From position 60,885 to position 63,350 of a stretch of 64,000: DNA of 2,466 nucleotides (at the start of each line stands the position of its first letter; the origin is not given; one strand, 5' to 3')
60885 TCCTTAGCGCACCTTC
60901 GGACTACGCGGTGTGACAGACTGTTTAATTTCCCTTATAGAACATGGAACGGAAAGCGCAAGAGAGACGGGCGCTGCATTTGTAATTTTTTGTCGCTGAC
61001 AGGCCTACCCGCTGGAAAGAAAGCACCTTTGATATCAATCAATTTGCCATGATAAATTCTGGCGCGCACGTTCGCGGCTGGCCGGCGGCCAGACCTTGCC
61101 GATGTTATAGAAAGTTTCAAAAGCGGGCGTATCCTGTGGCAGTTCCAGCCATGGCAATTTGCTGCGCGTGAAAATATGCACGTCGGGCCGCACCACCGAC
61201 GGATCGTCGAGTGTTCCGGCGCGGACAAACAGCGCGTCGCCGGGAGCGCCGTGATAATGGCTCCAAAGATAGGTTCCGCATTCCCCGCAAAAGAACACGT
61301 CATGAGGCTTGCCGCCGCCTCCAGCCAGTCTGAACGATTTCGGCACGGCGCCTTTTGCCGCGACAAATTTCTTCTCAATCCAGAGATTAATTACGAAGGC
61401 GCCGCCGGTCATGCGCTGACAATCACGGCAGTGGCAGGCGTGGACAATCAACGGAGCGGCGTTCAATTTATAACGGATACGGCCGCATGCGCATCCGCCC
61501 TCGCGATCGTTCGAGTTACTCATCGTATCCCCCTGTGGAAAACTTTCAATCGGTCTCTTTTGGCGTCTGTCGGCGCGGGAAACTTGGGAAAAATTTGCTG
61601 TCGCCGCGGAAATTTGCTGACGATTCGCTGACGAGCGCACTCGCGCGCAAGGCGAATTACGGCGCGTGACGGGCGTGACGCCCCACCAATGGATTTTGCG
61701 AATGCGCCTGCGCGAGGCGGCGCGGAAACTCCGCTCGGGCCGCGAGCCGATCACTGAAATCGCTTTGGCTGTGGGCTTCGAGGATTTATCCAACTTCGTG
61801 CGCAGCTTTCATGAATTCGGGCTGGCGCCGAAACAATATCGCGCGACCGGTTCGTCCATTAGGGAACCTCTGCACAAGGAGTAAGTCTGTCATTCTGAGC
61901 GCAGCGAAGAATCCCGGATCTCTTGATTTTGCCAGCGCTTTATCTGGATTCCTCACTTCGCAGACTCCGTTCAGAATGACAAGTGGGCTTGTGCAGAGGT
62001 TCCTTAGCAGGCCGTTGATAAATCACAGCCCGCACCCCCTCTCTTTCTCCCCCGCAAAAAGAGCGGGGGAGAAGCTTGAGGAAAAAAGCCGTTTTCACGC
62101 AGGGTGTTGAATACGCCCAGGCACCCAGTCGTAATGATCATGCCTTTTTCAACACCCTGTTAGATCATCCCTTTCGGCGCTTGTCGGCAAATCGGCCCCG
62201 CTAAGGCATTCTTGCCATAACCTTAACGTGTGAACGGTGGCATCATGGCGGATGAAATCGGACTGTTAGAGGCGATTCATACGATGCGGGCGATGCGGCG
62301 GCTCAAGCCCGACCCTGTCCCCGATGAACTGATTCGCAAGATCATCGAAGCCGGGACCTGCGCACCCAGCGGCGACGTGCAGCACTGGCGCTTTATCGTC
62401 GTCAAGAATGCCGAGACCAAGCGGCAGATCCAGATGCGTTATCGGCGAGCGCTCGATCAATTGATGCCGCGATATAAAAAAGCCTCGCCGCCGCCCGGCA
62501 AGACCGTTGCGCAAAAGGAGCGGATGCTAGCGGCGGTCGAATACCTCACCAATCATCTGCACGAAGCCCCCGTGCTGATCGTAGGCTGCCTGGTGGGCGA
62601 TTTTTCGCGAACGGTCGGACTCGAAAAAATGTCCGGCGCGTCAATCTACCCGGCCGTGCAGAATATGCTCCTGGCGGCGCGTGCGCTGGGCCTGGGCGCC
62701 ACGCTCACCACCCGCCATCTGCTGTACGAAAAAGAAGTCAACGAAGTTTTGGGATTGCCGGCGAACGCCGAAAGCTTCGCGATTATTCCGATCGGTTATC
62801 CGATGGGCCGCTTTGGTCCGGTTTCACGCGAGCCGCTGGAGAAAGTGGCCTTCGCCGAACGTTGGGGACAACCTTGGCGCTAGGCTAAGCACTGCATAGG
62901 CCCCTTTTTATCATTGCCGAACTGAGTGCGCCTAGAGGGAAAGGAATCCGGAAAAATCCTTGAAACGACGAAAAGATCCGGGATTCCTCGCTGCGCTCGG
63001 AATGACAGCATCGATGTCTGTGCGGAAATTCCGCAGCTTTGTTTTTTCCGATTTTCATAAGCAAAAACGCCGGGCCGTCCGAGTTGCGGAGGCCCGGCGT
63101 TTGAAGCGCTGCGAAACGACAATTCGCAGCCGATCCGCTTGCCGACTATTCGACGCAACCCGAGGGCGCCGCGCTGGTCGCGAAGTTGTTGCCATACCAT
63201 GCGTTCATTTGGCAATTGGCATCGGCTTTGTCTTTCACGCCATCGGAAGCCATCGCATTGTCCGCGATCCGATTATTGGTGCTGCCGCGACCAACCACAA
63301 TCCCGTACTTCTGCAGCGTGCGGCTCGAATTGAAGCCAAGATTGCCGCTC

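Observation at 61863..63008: Nitroreductase gene bracketed by inverted copies of the palindromic element (cassette-like arrangement)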

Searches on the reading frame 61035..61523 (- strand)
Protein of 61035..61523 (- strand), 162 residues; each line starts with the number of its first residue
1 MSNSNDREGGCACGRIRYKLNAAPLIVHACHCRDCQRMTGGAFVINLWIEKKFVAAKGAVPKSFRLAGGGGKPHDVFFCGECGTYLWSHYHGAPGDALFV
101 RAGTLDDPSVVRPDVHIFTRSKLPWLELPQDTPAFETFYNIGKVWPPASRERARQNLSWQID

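Call 11: search_protein_families(library=pfam, proteins=[window:61035-61523:-], max_evalue=0.01)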
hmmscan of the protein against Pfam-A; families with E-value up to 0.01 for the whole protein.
window:61035-61523:- (162 aa): 1 family
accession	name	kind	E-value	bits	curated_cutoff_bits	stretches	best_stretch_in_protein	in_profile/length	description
PF04828.22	GFA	-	2.6e-28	98.8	24.3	1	8-120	3-114/115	Glutathione-dependent formaldehyde-activating enzyme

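Call 82: find_homologous_proteins(query=window:61035-61523:-, max_evalue=1e-20)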
Query window:61035-61523:- (162 aa): 3492 proteins with E <= 1e-20 among 3598 candidates; the best 120 are listed.
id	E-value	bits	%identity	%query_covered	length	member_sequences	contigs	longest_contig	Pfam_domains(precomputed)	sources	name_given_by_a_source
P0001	1.9e-112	391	100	100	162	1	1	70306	PF04828.23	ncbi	ncbi:MAG: GFA family protein [Candidatus Binataceae bacterium]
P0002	8.8e-92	324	83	99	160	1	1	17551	PF04828.23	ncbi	ncbi:MAG: GFA family protein [Candidatus Binataceae bacterium]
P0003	7.0e-82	291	73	99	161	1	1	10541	PF04828.23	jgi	jgi:hypothetical protein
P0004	2.1e-81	290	78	96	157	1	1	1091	PF04828.23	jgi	jgi:hypothetical protein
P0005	4.3e-80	286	80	88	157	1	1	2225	PF04828.23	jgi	jgi:hypothetical protein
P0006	1.9e-79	284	76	94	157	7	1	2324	PF04828.23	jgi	jgi:hypothetical protein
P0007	2.0e-79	284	77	94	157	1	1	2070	PF04828.23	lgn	-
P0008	6.3e-79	282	76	93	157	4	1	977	PF04828.23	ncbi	-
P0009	7.5e-79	282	77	93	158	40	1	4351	PF04828.23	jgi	jgi:hypothetical protein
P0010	7.8e-79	282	77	92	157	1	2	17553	PF04828.23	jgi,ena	-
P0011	9.5e-79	281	76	94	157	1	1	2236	PF04828.23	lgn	-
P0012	1.2e-78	281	74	98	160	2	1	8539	PF04828.23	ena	-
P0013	1.6e-78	281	77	93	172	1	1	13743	PF04828.23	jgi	jgi:hypothetical protein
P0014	1.8e-78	280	78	92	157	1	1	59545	PF04828.23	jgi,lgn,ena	-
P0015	2.3e-78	280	76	92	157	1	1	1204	PF04828.23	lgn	-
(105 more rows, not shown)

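Call 83: find_encoding_contigs(protein=P0002, flank=10000, max_places=4)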
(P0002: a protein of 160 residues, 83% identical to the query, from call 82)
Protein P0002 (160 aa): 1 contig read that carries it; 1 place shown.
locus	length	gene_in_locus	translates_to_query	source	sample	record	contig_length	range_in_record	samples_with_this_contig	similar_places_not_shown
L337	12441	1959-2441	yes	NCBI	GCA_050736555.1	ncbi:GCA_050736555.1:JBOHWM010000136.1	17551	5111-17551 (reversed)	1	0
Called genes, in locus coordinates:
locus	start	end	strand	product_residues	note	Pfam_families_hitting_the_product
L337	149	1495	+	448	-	PF07044:DUF1329, PF17131:TP_0789-like (faint)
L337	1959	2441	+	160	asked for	PF04828:GFA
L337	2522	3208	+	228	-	PF00702:Hydrolase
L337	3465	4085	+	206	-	PF09286:Pro-kuma_activ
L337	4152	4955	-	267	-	PF00027:cNMP_binding, PF13545:HTH_Crp_2 (weak)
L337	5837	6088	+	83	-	-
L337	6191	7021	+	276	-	PF00027:cNMP_binding, PF13545:HTH_Crp_2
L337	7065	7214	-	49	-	-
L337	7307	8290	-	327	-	PF01699:Na_Ca_ex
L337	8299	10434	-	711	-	PF19991:HMA_2, PF00122:E1-E2_ATPase, PF00702:Hydrolase, PF08282:Hydrolase_3 (weak)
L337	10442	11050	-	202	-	PF19991:HMA_2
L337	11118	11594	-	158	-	PF17195:DUF5132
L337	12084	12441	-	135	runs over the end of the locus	PF16989:T6SS_VasJ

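Call 84: find_encoding_contigs(protein=P0001, flank=10000, max_places=3)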
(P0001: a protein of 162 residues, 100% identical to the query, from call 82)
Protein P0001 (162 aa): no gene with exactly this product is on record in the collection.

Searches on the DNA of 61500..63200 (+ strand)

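Call 12: search_rna_families(source=window, start=61500, end=63200, threshold=evalue, max_evalue=10)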
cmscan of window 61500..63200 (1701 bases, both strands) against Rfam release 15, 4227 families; matches with E-value up to 10: 3.
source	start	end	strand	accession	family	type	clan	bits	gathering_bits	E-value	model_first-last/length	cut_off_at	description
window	62942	63051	+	RF02613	BSR0739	Gene; sRNA;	-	19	191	0.34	1-160/160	no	Brucella sRNA 0739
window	63023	63103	+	RF02450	ncr1175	Gene; sRNA;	-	18.4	60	2.6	1-110/110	no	Bacillus sRNA ncr1175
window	63066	63110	-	RF03507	mir-4429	Gene; miRNA;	-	17.7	97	0.81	1-73/73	no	mir-4429 microRNA precursor family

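Call 25: search_dna_similar(query=window:61855-62175:+, collection=plasmids, mode=distant, max_evalue=0.01, max_rows=30)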
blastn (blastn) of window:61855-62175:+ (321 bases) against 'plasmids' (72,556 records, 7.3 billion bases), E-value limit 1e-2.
Records with a match: 2; places in all: 3; records where one place covers at least 80% of the query: 0.
Best place of each record, by identity: >=99% 2.
By first word of the organism name: Calothrix 2.
By predicted mobility (MOB-suite, as given by PLSDB): mobilizable 1; non-mobilizable 1.
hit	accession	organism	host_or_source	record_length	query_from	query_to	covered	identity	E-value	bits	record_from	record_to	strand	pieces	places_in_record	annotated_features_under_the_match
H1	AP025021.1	Calothrix sp. PCC 7716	-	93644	33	60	9%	100.0%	5e-4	52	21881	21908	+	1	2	hypothetical protein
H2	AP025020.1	Calothrix sp. PCC 7716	-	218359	34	59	8%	100.0%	7e-3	48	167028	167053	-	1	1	none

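Call 35: get_annotated_region(hit=H1, flank=1500)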
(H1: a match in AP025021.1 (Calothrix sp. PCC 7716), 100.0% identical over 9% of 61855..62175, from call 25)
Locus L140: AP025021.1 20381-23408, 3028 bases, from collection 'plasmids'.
description: Calothrix sp. PCC 7716 plasmid Cal7716_p3 DNA, complete genome
organism: Calothrix sp. PCC 7716 (NCBI taxid 2853227)
taxonomy: Bacteria; Cyanobacteriota; Cyanophyceae; Nostocales; Calotrichaceae; Calothrix; Calothrix sp. PCC 7716
host: -; source: -; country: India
typing (MOB-suite, as given by PLSDB): mobilizable; relaxase MOBP
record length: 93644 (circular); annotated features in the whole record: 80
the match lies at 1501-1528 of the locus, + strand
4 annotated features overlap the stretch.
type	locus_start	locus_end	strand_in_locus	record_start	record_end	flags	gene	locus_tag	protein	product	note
CDS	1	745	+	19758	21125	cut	-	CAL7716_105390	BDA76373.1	DnaB helicase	-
CDS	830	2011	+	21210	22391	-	-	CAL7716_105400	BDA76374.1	hypothetical protein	-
CDS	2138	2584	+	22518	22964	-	-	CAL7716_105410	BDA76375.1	hypothetical protein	-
CDS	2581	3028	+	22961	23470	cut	-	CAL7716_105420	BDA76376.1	hypothetical protein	-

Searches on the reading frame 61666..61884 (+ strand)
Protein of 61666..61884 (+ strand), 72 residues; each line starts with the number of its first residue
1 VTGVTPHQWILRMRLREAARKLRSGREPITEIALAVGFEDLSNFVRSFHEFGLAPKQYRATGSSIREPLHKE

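Call 11: search_protein_families(library=pfam, proteins=[window:61666-61884:+], max_evalue=0.01)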
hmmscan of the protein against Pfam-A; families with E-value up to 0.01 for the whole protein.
window:61666-61884:+ (72 aa): 2 families
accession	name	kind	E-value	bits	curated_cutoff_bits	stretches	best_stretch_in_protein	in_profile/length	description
PF12833.13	HTH_18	-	6e-17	62.2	33.6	1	2-60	20-79/80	Helix-turn-helix domain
PF00165.29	HTH_AraC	-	6.8e-10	39.3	26.6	1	22-59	1-41/42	Bacterial regulatory helix-turn-helix proteins, AraC family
